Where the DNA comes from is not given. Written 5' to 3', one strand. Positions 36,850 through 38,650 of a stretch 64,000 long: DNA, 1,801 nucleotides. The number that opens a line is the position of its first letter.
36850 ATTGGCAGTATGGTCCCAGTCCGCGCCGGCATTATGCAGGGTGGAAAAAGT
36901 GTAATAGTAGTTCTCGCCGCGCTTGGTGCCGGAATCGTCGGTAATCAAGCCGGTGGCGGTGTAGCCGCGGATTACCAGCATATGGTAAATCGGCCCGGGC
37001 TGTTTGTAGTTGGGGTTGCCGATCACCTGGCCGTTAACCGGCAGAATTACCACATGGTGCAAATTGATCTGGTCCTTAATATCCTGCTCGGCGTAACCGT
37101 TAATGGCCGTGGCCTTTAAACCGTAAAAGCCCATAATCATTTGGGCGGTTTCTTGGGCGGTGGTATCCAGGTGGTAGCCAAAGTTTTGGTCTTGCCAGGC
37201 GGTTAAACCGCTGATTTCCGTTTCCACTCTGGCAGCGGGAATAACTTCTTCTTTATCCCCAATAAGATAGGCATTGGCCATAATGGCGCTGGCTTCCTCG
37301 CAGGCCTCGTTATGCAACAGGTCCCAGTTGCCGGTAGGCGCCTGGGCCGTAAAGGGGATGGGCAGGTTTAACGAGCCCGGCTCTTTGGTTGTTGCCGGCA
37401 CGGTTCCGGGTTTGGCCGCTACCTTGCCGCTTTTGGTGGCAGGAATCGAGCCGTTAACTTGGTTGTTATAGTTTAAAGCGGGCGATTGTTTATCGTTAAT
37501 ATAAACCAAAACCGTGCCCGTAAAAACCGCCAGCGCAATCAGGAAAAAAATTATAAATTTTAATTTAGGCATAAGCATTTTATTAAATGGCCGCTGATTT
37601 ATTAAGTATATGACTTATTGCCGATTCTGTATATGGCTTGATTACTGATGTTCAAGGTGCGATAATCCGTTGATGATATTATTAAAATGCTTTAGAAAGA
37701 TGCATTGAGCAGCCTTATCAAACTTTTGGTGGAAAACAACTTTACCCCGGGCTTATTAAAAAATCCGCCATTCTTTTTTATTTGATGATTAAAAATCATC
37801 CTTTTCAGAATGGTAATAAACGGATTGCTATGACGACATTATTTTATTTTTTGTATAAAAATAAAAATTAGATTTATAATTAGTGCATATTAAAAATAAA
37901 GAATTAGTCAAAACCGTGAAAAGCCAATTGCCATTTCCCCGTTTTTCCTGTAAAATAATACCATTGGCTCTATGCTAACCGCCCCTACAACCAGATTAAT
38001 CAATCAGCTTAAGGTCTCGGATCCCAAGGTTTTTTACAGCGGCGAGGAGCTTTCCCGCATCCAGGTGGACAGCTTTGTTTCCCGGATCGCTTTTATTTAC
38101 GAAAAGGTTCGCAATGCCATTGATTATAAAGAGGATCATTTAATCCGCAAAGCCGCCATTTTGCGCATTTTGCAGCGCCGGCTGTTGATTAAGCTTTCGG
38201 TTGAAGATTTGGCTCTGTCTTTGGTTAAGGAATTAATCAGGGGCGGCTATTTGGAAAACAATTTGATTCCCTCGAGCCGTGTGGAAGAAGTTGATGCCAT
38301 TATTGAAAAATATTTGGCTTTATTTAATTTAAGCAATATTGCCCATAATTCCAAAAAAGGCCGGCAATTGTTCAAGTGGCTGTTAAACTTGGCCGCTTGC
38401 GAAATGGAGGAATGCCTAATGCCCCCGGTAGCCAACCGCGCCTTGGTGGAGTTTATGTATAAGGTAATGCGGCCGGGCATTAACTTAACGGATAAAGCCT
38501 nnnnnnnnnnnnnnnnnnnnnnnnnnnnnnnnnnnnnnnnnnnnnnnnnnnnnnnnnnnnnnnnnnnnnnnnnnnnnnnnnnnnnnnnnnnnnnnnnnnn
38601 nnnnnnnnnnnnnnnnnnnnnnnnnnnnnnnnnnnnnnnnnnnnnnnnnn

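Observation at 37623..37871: Decayed doc (Fic/Doc) toxin remnant without an antitoxin in a divergent intergenic region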

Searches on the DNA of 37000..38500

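Call 8: search_rna_families(source=window, start=37000, end=38500, threshold=evalue, max_evalue=1)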
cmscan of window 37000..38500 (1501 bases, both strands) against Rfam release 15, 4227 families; matches with E-value up to 1: 1.
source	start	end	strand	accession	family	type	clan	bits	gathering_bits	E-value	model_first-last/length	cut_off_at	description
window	38112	38245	+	RF02060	STnc410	Gene; sRNA;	-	22.4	50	0.034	1-158/158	no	Enterobacterial sRNA STnc410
